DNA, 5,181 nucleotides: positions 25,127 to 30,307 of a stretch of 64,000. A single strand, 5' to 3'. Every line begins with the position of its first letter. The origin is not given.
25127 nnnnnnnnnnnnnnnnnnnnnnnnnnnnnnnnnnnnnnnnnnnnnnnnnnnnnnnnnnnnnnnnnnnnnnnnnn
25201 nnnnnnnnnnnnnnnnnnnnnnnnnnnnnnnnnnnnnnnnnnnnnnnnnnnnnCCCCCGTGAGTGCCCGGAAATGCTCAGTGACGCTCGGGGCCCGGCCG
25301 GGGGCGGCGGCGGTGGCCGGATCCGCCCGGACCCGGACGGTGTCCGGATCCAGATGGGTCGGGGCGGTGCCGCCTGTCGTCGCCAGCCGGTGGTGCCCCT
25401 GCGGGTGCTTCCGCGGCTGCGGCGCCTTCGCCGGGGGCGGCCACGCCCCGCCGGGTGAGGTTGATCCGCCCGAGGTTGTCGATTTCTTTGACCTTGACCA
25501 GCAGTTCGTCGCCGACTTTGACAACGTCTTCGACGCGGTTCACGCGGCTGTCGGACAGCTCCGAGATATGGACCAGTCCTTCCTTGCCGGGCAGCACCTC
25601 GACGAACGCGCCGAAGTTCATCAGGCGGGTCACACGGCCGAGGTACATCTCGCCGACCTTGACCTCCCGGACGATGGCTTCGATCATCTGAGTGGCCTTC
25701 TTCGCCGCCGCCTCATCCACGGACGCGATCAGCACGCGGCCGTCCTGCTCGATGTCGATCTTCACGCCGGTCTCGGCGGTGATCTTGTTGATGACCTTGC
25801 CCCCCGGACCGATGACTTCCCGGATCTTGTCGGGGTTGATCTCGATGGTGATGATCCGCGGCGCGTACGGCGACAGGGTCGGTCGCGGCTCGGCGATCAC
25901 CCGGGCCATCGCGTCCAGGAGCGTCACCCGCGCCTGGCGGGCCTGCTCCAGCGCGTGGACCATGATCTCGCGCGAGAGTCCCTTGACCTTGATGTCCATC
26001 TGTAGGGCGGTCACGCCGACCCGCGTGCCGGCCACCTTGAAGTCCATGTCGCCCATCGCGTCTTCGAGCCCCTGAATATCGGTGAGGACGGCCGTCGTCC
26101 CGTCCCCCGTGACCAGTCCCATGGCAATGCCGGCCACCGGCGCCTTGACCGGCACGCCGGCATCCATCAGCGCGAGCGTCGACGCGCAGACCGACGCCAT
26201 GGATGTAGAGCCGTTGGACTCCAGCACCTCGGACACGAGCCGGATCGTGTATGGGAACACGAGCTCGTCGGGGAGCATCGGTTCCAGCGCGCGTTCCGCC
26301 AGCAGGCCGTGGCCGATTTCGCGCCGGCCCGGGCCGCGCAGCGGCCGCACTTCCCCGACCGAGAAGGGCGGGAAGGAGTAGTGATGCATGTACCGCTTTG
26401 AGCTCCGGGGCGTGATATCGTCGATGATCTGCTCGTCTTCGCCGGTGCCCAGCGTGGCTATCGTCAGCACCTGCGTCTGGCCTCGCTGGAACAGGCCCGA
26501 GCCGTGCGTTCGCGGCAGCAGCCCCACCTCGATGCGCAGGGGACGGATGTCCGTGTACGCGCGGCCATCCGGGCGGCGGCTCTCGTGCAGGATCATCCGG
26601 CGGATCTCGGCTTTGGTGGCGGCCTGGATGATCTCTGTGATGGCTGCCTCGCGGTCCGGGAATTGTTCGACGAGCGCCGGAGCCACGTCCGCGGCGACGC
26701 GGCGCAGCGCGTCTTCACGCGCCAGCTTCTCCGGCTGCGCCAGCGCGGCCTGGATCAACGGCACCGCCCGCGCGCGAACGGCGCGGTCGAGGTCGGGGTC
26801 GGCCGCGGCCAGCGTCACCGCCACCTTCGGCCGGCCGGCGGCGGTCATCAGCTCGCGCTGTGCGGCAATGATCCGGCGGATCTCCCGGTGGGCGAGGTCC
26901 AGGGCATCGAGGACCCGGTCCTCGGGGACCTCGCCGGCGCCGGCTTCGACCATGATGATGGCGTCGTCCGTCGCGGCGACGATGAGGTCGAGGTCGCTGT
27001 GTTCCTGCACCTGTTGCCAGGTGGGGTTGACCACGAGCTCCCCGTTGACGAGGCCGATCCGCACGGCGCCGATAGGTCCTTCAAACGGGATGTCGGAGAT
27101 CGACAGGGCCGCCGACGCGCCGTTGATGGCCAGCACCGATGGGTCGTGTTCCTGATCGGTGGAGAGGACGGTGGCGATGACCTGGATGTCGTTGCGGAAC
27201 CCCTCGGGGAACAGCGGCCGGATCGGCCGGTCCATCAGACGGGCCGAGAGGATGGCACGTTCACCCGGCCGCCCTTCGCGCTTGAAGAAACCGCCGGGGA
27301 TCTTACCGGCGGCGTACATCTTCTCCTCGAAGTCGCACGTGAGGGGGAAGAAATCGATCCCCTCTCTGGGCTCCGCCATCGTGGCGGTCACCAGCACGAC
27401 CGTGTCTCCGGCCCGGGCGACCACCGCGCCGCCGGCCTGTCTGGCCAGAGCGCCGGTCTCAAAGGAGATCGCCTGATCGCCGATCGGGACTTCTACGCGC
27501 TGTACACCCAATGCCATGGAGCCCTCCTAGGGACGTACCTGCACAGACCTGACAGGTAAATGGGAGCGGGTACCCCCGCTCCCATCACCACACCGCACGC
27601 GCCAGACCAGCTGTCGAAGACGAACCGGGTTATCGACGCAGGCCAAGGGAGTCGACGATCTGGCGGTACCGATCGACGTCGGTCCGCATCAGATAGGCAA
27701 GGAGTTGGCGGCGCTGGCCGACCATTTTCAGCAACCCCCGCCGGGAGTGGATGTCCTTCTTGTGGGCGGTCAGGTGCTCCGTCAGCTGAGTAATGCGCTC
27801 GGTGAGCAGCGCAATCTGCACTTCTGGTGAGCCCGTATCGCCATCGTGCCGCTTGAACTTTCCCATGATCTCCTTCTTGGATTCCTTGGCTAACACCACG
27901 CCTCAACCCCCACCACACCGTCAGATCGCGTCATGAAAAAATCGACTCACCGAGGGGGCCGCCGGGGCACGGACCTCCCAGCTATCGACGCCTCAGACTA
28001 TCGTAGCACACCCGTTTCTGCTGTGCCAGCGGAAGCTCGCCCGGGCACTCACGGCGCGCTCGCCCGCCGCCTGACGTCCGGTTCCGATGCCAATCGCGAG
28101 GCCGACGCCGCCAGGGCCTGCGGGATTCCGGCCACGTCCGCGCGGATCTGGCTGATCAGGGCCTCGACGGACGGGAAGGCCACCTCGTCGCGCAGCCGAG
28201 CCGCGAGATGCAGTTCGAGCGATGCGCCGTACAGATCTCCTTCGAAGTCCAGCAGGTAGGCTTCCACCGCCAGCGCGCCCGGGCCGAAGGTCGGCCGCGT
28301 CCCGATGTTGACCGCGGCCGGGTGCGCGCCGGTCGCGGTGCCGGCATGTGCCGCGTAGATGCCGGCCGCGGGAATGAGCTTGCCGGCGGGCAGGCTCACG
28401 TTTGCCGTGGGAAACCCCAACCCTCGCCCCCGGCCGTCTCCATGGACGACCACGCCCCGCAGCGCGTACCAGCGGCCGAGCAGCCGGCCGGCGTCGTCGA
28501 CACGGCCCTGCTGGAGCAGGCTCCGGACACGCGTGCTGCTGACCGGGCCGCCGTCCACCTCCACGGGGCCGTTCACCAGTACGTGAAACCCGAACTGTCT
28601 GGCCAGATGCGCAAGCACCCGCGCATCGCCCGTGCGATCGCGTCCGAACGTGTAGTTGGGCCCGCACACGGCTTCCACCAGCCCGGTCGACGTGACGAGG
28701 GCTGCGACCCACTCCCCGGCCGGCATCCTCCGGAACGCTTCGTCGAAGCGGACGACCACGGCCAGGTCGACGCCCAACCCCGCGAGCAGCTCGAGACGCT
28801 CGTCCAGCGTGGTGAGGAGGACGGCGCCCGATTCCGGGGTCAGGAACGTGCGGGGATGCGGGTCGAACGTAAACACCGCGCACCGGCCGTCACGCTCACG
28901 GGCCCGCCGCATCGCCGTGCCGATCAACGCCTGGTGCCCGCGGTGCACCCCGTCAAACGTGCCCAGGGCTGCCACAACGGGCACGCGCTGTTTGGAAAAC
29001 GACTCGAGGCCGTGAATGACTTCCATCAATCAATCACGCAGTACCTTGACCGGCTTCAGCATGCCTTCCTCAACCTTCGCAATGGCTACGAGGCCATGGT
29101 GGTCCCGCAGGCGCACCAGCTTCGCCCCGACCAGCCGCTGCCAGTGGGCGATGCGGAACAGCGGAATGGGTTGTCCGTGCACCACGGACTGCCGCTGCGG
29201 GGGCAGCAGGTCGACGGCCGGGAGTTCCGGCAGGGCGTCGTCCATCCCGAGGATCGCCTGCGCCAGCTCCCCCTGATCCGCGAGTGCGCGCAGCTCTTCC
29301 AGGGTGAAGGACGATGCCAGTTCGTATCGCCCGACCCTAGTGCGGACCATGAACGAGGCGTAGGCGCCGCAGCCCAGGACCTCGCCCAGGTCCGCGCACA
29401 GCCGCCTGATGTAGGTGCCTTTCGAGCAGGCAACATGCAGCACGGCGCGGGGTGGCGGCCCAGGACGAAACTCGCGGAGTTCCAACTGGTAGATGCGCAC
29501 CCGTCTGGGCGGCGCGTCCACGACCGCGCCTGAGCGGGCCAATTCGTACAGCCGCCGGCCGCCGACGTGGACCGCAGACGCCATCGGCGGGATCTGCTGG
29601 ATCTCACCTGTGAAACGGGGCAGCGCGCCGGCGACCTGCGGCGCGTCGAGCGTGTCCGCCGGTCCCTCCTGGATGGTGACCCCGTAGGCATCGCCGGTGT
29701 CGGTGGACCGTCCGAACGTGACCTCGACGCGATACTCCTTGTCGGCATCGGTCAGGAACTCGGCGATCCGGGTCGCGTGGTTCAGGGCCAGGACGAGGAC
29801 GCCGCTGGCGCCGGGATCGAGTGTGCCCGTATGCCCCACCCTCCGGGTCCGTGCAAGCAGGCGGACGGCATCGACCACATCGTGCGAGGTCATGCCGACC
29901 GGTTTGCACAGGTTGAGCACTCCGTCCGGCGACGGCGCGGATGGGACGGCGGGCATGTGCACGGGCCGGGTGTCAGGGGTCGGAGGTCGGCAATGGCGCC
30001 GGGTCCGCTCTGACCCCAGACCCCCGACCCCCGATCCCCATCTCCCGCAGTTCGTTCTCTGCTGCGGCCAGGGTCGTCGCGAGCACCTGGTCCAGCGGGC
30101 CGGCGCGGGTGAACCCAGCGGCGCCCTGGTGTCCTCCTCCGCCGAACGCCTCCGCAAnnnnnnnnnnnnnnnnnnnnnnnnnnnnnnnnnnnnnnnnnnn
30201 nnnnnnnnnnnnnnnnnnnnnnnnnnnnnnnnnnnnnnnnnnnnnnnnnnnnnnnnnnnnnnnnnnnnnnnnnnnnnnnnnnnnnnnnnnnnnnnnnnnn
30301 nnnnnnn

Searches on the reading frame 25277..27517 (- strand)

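Call 19: search_protein_families(library=pfam, proteins=[window:25277-27517:-], max_evalue=0.00001)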
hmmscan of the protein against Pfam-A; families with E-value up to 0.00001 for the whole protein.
window:25277-27517:- (746 aa): 5 families
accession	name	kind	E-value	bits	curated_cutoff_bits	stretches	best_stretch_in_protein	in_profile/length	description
PF01138.27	RNase_PH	-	2.2e-60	203.2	25.5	2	324-456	2-130/130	3' exoribonuclease family, domain 1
PF03725.20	RNase_PH_C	-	1.9e-24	85.8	20.8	2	147-211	1-66/67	3' exoribonuclease family, domain 2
PF00575.29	S1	-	1.3e-17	64.4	22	1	619-690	2-74/74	S1 RNA binding domain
PF00013.35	KH_1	-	3.9e-11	43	21.5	1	556-613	2-65/66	KH domain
PF03726.19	PNPase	-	1.7e-10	41.6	24.6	1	243-319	2-80/81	Polyribonucleotide nucleotidyltransferase, RNA binding domain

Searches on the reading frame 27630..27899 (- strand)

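Call 19: search_protein_families(library=pfam, proteins=[window:27630-27899:-], max_evalue=0.00001)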
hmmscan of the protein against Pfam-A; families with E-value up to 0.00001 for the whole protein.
window:27630-27899:- (89 aa): 1 family
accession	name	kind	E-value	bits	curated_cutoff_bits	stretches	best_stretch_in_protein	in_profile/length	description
PF00312.27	Ribosomal_S15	-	1.1e-37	128.4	31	1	8-88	1-81/81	Ribosomal protein S15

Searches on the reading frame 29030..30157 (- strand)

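Call 19: search_protein_families(library=pfam, proteins=[window:29030-30157:-], max_evalue=0.00001)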
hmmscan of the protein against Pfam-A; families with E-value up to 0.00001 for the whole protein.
window:29030-30157:- (375 aa): 2 families
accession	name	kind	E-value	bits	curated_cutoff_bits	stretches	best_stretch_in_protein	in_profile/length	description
PF01509.24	TruB_N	-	3.6e-50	170.7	27.3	1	101-250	3-149/149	TruB family pseudouridylate synthase (N terminal domain)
PF16198.10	TruB_C_2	-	3.8e-11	43.4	29.3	1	251-309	1-65/66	tRNA pseudouridylate synthase B C-terminal domain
